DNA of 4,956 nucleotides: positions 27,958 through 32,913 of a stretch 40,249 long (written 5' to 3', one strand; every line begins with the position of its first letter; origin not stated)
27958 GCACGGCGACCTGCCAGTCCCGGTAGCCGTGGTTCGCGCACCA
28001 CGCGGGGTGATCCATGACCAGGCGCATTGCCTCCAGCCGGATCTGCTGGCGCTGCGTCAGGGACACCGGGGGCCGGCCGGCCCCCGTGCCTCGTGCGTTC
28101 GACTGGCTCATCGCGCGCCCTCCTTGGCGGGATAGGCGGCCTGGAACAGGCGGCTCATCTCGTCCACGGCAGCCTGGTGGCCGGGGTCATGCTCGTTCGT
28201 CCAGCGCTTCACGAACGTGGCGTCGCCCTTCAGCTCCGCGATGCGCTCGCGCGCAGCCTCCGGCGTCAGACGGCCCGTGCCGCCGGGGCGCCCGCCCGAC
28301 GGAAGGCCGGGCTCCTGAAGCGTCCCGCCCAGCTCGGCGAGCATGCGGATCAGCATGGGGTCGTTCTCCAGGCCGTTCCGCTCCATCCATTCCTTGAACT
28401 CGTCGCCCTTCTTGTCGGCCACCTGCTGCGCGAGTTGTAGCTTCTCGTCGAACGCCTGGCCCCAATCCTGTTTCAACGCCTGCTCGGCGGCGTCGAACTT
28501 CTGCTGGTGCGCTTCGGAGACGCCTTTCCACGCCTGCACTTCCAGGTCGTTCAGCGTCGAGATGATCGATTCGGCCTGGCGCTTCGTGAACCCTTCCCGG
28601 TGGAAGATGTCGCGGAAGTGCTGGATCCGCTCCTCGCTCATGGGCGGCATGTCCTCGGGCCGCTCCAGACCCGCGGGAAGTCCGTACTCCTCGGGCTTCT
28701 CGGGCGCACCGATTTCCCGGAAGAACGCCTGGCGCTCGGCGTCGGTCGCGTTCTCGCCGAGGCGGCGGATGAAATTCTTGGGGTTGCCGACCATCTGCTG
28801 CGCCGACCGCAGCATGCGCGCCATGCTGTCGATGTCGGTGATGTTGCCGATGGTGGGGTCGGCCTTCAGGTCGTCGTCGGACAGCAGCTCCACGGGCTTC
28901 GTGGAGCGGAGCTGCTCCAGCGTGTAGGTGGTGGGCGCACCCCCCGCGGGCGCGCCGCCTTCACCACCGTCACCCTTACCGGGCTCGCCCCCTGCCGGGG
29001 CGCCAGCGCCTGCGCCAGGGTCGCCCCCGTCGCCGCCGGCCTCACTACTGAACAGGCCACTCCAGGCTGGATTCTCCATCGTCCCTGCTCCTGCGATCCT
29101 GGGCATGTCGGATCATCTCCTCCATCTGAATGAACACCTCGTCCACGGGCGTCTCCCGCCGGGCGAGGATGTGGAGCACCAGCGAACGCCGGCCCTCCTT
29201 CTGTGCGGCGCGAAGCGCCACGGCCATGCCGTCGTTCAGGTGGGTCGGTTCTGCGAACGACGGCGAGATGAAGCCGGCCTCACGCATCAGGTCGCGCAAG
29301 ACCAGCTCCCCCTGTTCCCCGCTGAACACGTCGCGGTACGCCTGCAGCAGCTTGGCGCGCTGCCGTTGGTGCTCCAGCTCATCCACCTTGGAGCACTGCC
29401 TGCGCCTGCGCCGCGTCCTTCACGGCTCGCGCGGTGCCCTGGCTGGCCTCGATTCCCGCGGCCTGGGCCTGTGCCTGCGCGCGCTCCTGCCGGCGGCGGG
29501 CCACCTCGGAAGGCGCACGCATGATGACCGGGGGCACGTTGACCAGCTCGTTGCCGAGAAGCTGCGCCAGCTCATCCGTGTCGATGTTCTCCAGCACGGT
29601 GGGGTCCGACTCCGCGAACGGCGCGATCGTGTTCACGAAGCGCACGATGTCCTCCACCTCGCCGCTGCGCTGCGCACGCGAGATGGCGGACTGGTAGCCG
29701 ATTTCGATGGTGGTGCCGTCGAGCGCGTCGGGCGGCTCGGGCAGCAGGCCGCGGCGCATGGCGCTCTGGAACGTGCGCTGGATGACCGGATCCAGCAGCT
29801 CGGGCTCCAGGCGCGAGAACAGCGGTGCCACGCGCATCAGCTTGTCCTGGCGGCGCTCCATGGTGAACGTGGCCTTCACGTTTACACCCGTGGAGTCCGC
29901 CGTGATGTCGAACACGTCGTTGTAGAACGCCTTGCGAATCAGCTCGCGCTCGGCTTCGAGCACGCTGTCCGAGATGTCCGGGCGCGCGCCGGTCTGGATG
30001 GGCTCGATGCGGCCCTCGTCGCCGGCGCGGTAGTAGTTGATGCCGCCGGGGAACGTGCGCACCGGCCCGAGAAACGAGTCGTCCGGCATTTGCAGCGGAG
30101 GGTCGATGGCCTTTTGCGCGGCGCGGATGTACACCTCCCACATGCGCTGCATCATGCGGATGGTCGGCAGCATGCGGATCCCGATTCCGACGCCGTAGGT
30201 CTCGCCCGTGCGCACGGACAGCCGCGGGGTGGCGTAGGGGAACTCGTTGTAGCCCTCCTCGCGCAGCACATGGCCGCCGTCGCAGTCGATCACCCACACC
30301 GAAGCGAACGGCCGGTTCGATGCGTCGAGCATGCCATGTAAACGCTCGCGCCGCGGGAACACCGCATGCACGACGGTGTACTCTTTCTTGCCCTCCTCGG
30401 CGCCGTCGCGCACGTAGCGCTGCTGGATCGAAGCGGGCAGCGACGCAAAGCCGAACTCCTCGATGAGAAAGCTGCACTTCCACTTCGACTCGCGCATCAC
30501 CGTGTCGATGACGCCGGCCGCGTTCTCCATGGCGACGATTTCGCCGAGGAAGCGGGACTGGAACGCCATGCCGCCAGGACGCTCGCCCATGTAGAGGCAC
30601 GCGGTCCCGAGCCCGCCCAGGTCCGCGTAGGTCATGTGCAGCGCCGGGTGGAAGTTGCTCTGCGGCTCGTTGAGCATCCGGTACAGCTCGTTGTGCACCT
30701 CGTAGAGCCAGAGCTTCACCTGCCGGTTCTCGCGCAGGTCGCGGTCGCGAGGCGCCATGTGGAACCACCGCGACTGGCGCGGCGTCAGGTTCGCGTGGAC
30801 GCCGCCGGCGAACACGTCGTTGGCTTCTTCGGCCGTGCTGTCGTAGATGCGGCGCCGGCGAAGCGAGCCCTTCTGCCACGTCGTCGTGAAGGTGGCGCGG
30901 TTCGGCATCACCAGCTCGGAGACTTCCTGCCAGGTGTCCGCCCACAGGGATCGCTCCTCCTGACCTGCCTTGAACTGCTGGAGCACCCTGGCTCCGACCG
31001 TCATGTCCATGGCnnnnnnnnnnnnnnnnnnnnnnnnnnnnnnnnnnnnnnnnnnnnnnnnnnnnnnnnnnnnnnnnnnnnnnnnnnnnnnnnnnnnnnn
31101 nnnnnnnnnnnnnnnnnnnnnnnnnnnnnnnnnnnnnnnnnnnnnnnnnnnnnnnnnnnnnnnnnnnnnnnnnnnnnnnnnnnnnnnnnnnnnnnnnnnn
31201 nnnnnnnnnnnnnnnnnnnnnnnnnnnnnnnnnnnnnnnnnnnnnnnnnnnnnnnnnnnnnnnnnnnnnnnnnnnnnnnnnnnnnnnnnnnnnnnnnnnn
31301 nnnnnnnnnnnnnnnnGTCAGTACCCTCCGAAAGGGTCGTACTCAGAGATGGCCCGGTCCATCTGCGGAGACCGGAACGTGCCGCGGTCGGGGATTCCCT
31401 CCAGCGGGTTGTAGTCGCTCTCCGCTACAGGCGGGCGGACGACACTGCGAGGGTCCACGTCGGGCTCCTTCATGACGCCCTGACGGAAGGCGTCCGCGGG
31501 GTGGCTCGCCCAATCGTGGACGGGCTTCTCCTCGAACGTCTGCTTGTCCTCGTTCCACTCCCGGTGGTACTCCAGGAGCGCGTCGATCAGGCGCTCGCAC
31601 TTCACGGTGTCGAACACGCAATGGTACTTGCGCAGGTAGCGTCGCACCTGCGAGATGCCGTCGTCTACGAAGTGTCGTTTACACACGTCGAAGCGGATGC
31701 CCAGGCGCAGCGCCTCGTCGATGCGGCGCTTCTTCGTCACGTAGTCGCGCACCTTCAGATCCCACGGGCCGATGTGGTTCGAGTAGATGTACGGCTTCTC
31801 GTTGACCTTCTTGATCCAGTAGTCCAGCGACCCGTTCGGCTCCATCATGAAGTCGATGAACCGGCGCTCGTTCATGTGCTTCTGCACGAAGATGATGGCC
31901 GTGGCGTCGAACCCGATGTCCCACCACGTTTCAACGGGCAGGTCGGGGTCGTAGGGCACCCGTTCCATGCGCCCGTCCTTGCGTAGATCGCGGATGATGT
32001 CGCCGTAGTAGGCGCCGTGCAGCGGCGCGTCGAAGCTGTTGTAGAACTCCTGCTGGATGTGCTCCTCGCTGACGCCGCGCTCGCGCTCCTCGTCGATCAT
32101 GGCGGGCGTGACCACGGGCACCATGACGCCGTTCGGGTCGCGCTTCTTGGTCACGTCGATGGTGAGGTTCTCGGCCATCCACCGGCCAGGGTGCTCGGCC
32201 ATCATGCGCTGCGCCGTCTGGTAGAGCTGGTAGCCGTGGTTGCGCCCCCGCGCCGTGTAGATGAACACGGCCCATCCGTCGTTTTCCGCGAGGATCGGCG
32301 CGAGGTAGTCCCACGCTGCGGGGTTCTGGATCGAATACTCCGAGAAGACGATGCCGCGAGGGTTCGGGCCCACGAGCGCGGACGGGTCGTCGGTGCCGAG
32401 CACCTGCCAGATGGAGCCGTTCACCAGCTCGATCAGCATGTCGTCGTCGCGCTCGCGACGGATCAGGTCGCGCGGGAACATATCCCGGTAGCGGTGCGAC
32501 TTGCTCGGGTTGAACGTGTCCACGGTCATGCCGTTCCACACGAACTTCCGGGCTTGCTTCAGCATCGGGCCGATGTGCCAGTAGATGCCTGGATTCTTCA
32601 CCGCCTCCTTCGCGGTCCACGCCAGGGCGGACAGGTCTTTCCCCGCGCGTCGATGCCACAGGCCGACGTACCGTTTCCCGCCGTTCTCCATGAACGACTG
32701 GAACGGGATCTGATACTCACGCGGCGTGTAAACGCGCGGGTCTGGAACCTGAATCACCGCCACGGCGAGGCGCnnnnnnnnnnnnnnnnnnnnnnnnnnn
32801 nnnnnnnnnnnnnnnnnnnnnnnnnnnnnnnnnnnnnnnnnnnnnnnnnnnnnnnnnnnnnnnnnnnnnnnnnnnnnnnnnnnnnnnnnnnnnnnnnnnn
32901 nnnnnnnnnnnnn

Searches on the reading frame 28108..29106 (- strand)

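Call 11: search_protein_families(library=phrogs, proteins=[window:28108-29106:-], max_evalue=0.001)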
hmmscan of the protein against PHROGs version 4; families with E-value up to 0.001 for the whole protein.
window:28108-29106:- (332 aa): 2 families
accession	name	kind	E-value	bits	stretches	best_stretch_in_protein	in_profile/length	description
phrog_3742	-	unknown function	8.4e-35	122.1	1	51-325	22-286/287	-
phrog_458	-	other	5.7e-14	53.7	1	135-279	86-234/246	protease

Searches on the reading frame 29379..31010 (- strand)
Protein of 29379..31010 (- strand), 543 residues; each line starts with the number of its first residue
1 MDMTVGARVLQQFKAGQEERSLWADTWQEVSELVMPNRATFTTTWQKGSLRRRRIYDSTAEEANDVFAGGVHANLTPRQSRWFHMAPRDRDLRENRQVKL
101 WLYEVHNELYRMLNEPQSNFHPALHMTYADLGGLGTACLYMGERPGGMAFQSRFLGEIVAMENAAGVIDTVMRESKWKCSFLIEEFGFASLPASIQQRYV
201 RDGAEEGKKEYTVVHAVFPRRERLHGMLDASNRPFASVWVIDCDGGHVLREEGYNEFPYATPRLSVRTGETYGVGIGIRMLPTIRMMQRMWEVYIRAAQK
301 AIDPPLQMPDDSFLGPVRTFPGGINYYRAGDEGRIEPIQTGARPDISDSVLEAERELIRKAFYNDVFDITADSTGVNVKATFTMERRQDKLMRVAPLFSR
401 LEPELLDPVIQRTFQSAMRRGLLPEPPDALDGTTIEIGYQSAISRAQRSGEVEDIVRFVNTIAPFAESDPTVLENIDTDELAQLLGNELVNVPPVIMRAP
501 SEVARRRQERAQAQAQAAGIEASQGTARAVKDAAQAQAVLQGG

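Call 11: search_protein_families(library=phrogs, proteins=[window:29379-31010:-], max_evalue=0.001)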
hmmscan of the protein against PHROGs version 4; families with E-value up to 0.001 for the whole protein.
window:29379-31010:- (543 aa): 4 families
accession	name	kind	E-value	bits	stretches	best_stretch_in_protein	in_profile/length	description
phrog_332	-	connector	3.5e-124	416.2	1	7-538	12-546/560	head-tail adaptor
phrog_21643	-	unknown function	1.7e-39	136.6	1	289-539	6-254/268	-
phrog_21528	-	unknown function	1.5e-37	130.3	1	8-226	5-222/224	-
phrog_449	-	connector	9.6e-22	78.1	1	11-537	10-515/520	head-tail adaptor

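Call 27: search_dna_similar(query=window:29379-31010:-, collection=phages, mode=protein, max_rows=25)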
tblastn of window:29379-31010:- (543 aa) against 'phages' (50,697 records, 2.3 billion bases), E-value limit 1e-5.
Records with a match: 256; places in all: 258; records where one place covers at least 80% of the query: 249.
Best place of each record, by identity: <60% 256.
By first word of the organism name: Vibrio 95; Pelagibacter 23; Pseudomonas 16; Escherichia 15; Xanthomonas 15; Salmonella 12; Liberibacter 12; Caudoviricetes 11; Acinetobacter 6; Bordetella 5; and 22 more.
By host as written in the record: - 99; Candidatus Pelagibacter ubique HTCC1062 14; Vibrio cholerae 2095 9; Vibrio cholerae 7; Xanthomonas albilineans CFBP2523 6; Vibrio splendidus 5; Pseudomonas aeruginosa PA14 5; Candidatus Pelagibacter sp. HTCC1062 4; and 73 more.
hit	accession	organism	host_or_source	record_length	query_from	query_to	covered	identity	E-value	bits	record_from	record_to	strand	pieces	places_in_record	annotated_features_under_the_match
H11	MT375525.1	Pelagibacter phage Greip EXVC021P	Candidatus Pelagibacter ubique HTCC1062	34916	5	503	92%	33.6%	5e-85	294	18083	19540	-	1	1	head-tail connector protein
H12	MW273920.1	Pelagibacter phage HTVC024P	Candidatus Pelagibacter sp. HTCC1062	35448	9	503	91%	33.9%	9e-85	293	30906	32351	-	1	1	head-tail connector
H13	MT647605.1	Pelagibacter phage Lederberg EXVC029P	Candidatus Pelagibacter ubique HTCC1062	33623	9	503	91%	33.9%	1e-82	287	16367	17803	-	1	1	putative head-tail connector protein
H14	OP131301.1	Pelagibacter phage Skadi-4 EXVC104P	Candidatus Pelagibacter ubique HTCC1062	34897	9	503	91%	33.7%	7e-83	287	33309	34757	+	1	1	similar to head-tail connector/portal protein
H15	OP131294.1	Pelagibacter phage Skadi-6 EXVC106P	Candidatus Pelagibacter ubique HTCC1062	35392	9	503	91%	33.7%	7e-83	287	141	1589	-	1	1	similar to head-tail connector/portal protein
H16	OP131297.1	Pelagibacter phage Skadi-3 EXVC103P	Candidatus Pelagibacter ubique HTCC1062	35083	9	503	91%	33.7%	7e-83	287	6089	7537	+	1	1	head-tail connector/portal protein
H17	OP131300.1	Pelagibacter phage Skadi-7 EXVC107P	Candidatus Pelagibacter ubique HTCC1062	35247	9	503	91%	33.7%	7e-83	287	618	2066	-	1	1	head-tail connector/portal protein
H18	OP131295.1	Pelagibacter phage Skadi-10 EXVC110P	Candidatus Pelagibacter ubique HTCC1062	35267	9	503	91%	33.7%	7e-83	287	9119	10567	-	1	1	head-tail connector/portal protein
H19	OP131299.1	Pelagibacter phage Skadi-2 EXVC102P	Candidatus Pelagibacter ubique HTCC1062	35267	9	503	91%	33.7%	7e-83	287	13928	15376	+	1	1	head-tail connector/portal protein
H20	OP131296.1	Pelagibacter phage Skadi-8 EXVC108P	Candidatus Pelagibacter ubique HTCC1062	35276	9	503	91%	33.7%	7e-83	287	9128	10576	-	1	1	head-tail connector/portal protein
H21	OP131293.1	Pelagibacter phage Skadi-5 EXVC105P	Candidatus Pelagibacter ubique HTCC1062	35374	9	503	91%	33.7%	7e-83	287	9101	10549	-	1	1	head-tail connector/portal protein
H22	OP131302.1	Pelagibacter phage Skadi-1 EXVC101P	Candidatus Pelagibacter ubique HTCC1062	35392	9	503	91%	33.7%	7e-83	287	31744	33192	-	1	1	head-tail connector/portal protein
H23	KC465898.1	Pelagibacter phage HTVC010P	Candidatus Pelagibacter ubique HTCC1062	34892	2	503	92%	33.0%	2e-83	289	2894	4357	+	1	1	head-tail connector protein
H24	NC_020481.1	Pelagibacter phage HTVC010P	Candidatus Pelagibacter ubique HTCC1062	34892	2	503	92%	33.0%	2e-83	289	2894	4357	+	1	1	head-tail adaptor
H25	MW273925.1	Pelagibacter phage HTVC203P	Candidatus Pelagibacter sp. FZCC0015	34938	9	503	91%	33.5%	3e-81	282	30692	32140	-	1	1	head-tail connector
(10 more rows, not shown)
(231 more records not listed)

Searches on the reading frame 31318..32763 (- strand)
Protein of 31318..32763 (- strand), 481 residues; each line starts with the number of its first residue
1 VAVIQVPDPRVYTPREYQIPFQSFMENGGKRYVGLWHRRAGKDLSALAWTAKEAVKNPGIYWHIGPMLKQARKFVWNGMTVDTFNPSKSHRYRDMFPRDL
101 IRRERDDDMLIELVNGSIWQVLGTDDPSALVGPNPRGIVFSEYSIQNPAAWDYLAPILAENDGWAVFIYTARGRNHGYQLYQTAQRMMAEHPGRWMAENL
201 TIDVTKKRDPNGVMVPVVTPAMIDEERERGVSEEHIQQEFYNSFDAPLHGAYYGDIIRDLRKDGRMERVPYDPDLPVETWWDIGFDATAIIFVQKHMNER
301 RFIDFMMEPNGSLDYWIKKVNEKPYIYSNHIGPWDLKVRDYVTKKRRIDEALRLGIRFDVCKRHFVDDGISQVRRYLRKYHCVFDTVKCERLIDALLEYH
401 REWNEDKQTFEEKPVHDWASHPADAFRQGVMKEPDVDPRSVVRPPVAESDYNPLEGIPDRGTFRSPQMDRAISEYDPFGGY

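Call 11: search_protein_families(library=phrogs, proteins=[window:31318-32763:-], max_evalue=0.001)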
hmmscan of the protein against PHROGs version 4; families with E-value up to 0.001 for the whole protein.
window:31318-32763:- (481 aa): 1 family
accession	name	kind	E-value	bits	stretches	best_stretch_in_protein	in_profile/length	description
phrog_2472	-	unknown function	2.1e-28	100.6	1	243-428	110-303/324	-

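Call 105: search_protein_families(library=pfam, proteins=[window:31318-32763:-], max_evalue=0.01)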
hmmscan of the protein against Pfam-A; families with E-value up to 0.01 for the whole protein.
window:31318-32763:- (481 aa): 0 families
